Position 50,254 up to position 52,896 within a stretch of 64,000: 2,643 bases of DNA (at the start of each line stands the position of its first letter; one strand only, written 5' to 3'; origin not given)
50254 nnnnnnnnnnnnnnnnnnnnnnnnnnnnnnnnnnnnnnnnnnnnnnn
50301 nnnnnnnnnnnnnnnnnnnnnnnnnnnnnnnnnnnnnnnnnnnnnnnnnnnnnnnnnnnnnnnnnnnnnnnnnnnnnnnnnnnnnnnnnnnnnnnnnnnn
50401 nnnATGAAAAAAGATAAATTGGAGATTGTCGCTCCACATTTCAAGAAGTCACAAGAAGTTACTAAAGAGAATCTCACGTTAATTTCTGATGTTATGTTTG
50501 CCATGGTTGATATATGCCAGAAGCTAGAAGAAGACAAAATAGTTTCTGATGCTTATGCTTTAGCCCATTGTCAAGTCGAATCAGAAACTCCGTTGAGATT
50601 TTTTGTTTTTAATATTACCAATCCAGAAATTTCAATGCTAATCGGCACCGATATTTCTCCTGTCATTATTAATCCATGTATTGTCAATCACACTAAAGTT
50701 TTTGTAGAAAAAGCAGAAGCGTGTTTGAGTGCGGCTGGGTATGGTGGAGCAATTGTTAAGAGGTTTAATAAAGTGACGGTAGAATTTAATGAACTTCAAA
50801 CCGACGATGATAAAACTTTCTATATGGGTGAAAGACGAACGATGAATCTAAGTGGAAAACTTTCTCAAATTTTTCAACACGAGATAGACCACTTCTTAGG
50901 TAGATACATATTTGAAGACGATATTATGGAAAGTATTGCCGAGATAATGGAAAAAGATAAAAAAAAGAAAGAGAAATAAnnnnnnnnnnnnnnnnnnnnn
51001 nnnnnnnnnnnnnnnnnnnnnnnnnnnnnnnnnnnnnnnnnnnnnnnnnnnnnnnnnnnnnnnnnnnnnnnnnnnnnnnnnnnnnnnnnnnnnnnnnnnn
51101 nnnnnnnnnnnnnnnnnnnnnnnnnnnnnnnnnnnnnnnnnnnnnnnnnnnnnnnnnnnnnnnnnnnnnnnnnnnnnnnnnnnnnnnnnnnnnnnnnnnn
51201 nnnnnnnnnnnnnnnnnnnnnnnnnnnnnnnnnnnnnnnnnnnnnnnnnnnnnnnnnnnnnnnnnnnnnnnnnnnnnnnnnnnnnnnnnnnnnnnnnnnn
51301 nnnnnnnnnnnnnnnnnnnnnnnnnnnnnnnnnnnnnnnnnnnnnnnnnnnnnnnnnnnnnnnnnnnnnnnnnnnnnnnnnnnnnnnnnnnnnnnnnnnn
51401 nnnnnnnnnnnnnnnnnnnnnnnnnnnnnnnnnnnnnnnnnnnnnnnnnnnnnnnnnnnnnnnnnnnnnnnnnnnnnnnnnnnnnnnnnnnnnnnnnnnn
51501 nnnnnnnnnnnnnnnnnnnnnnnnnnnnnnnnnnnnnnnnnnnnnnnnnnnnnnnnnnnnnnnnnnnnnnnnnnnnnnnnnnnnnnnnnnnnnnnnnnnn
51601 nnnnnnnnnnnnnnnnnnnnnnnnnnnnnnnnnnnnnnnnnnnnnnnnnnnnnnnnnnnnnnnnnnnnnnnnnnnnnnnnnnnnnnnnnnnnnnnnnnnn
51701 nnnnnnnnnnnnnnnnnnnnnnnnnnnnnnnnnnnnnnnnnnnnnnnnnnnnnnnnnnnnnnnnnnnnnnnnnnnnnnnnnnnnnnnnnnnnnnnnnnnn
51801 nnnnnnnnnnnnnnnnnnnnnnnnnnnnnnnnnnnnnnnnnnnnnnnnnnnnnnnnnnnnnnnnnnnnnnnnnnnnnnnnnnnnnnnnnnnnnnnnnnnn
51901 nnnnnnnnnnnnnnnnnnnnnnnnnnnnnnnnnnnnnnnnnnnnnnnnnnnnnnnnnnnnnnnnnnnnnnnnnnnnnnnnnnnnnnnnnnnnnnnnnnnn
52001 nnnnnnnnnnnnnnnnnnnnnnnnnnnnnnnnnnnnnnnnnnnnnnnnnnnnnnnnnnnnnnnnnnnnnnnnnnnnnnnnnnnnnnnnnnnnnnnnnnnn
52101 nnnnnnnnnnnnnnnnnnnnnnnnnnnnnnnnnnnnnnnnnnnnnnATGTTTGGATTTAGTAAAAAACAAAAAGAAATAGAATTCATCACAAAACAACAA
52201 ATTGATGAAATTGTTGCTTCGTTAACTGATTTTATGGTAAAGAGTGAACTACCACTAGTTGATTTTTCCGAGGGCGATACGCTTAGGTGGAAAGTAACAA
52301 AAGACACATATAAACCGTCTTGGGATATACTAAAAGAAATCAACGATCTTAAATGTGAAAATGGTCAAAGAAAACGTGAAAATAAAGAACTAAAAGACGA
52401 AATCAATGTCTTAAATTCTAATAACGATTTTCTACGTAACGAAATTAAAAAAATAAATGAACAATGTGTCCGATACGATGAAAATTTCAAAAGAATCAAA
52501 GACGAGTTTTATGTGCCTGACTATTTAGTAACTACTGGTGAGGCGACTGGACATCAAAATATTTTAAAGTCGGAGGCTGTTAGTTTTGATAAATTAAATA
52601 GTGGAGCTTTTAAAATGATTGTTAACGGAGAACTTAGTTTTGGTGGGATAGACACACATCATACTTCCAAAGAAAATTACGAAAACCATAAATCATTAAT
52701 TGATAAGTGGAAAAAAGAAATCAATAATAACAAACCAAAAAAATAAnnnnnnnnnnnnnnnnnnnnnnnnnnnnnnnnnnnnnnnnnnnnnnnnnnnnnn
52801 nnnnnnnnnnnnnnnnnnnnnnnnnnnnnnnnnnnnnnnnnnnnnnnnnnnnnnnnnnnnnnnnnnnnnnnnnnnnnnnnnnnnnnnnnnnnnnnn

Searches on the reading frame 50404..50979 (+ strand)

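Call 27: search_protein_families(library=pfam, proteins=[window:50404-50979:+], max_evalue=0.01)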
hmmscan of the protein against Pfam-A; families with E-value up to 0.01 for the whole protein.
window:50404-50979:+ (191 aa): 1 family
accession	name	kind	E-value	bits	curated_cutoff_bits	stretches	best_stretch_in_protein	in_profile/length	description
PF01327.26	Pep_deformylase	-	6.7e-16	58.7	22.8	1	14-171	14-148/156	Polypeptide deformylase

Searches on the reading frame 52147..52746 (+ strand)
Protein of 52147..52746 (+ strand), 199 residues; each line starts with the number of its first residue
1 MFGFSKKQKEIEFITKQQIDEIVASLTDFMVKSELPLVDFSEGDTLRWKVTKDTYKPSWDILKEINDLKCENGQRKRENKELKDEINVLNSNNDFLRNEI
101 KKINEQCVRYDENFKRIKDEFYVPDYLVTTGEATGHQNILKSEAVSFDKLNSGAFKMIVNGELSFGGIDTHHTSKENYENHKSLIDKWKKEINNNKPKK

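Call 27: search_protein_families(library=pfam, proteins=[window:52147-52746:+], max_evalue=0.01)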
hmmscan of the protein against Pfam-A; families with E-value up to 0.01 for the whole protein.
window:52147-52746:+ (199 aa): 1 family
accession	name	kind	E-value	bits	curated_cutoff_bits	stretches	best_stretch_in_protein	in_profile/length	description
PF21037.2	CCDC138_cc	-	0.0075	16.7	27.1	0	77-117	1-41/59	Coiled-coil-domain-containing protein 138, coiled-coil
